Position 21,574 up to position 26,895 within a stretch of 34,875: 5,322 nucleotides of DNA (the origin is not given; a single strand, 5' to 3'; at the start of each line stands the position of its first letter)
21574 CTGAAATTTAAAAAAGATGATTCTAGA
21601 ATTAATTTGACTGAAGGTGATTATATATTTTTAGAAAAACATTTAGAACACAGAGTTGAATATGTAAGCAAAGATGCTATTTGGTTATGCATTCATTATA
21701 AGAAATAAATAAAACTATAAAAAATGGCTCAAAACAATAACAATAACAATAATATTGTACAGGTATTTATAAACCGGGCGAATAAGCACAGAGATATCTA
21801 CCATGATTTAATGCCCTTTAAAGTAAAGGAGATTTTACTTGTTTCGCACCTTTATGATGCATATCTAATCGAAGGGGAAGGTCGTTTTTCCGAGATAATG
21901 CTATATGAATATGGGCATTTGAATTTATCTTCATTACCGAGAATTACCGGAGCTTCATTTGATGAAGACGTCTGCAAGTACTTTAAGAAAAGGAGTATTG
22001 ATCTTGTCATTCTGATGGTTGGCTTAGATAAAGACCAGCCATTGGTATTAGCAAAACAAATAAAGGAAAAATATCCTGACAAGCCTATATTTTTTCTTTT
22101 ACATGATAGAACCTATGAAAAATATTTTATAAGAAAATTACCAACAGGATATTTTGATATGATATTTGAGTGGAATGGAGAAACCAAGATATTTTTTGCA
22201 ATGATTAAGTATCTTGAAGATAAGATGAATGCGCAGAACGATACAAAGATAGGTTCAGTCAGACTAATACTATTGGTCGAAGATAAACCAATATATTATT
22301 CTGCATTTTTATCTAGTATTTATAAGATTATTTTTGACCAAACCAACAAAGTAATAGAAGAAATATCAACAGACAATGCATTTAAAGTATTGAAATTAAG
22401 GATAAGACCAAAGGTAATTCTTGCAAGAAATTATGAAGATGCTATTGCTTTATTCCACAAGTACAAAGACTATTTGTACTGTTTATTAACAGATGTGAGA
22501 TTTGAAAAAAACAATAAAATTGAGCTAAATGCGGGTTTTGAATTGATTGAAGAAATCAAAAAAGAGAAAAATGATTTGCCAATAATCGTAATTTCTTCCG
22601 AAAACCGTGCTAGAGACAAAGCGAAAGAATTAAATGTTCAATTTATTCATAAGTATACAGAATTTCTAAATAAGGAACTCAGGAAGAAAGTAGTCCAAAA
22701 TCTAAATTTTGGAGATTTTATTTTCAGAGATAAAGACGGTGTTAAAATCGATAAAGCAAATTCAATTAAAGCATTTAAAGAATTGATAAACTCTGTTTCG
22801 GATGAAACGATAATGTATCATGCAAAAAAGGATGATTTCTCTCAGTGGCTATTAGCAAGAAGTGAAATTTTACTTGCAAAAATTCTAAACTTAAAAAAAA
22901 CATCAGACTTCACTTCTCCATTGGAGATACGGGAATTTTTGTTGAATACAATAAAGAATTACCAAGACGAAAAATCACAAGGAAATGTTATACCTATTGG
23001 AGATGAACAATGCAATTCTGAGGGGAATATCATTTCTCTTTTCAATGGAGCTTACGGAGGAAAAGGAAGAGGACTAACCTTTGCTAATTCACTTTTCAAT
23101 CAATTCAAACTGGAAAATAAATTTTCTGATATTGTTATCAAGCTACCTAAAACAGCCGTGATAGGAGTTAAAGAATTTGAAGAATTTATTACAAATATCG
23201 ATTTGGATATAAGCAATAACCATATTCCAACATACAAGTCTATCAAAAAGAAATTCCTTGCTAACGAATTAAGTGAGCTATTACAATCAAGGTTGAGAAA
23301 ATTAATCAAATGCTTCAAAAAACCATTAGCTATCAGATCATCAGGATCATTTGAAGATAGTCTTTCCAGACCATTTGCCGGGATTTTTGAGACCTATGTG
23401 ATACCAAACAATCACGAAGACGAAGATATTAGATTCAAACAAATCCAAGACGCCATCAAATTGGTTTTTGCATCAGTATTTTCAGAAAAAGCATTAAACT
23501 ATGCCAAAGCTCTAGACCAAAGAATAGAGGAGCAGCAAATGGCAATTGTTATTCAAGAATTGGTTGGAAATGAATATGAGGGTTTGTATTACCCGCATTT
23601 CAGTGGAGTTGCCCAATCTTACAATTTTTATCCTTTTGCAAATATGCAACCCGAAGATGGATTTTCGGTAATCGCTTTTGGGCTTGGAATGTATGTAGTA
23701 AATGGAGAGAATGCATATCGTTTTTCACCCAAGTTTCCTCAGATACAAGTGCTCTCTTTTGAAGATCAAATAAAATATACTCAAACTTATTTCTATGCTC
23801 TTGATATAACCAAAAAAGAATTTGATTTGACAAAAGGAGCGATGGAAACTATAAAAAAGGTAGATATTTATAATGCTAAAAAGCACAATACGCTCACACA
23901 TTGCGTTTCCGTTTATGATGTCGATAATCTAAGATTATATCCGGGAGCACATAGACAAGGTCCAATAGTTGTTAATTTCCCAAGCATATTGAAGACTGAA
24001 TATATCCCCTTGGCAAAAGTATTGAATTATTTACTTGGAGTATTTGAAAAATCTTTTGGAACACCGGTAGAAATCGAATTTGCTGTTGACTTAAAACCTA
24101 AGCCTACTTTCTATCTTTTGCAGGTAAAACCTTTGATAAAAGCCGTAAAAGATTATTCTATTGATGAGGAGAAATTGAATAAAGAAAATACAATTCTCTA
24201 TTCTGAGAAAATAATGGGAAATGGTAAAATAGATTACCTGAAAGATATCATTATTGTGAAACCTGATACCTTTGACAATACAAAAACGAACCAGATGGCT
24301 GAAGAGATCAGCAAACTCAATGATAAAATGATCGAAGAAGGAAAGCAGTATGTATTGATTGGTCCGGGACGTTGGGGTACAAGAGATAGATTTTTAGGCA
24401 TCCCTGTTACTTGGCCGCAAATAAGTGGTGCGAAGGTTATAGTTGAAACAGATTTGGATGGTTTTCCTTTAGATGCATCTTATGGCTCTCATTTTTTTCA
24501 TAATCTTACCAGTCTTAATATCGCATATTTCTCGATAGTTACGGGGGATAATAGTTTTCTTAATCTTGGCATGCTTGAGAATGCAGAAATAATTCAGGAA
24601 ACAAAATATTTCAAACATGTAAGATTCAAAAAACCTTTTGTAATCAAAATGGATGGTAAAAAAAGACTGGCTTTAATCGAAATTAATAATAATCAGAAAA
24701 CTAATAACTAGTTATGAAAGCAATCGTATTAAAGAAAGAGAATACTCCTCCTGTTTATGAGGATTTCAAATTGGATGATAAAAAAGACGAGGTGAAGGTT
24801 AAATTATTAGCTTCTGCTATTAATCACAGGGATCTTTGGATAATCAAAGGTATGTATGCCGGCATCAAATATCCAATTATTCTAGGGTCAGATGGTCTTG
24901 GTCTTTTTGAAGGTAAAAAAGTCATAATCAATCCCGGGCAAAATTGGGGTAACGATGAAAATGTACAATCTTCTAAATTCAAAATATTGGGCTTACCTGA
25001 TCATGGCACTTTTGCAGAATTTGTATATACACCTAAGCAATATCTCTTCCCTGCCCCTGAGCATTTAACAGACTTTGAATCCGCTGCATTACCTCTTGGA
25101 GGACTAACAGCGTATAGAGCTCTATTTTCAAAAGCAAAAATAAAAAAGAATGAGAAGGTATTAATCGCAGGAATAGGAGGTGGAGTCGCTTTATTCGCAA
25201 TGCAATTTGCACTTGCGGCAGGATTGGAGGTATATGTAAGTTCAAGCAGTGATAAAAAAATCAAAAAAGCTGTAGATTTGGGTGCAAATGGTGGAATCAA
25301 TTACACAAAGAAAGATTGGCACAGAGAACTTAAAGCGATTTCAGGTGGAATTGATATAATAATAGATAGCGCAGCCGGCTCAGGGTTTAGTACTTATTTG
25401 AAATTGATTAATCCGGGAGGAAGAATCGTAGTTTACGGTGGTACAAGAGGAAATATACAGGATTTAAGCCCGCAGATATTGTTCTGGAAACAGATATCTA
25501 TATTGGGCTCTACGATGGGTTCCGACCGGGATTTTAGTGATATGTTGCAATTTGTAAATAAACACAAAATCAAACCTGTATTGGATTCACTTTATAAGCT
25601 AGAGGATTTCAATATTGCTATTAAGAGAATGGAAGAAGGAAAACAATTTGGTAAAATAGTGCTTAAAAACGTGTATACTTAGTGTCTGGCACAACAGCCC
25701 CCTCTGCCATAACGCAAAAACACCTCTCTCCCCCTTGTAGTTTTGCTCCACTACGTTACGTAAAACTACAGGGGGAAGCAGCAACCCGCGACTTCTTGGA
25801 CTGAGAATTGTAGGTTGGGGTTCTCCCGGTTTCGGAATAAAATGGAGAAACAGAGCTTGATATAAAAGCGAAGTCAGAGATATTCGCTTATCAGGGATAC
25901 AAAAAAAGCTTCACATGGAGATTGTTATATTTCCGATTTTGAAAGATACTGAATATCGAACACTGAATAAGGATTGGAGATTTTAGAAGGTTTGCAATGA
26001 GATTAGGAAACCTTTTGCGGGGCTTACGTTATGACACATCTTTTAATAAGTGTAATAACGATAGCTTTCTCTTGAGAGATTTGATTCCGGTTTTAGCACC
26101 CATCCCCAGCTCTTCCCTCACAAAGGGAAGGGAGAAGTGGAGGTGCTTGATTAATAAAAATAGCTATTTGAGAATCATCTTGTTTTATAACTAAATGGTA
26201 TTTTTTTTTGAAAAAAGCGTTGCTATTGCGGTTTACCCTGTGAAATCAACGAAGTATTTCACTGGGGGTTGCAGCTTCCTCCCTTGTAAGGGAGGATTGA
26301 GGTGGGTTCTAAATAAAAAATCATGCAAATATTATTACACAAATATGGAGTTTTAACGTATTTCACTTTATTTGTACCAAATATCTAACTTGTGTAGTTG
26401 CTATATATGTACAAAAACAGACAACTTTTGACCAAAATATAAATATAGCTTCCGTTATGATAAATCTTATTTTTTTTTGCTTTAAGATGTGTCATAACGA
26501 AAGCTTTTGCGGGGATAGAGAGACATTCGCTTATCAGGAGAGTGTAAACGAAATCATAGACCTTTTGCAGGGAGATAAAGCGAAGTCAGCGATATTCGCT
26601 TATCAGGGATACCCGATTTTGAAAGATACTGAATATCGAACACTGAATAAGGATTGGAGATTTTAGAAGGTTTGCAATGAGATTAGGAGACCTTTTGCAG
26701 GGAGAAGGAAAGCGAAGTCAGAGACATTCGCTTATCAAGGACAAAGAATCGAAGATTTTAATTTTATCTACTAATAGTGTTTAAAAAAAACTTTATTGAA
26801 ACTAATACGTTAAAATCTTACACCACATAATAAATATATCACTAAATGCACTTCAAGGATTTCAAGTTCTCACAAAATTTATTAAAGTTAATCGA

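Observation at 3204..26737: BIME-like mosaics of GC-rich palindromic modules fill five intergenic regions of an AT-rich genome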

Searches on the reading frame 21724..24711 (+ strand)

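Call 26: search_protein_families(library=pfam, proteins=[window:21724-24711:+])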
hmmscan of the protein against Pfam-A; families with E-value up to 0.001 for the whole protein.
window:21724-24711:+ (995 aa): 2 families
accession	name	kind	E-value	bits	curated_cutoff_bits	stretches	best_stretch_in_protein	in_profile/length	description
PF01326.24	PPDK_N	-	7.2e-34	118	27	1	445-807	5-312/328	Pyruvate phosphate dikinase, AMP/ATP-binding domain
PF00072.30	Response_reg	-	1.1e-08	35.7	30.2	1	230-306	24-92/111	Response regulator receiver domain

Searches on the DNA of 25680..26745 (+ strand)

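Call 67: search_dna_similar(query=window:25680-26745:+, collection=plasmids, mode=distant, max_evalue=0.001, max_rows=10)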
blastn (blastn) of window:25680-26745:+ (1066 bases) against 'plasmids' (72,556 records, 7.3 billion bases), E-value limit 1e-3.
No match.

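Call 68: search_dna_similar(query=window:25680-26745:+, collection=phages, mode=distant, max_evalue=0.001, max_rows=10)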
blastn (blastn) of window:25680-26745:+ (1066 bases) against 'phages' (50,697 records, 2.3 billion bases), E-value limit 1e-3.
No match.
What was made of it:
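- Tried and rejected: blastn against plasmids and phages gave no match (calls 67, 68).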
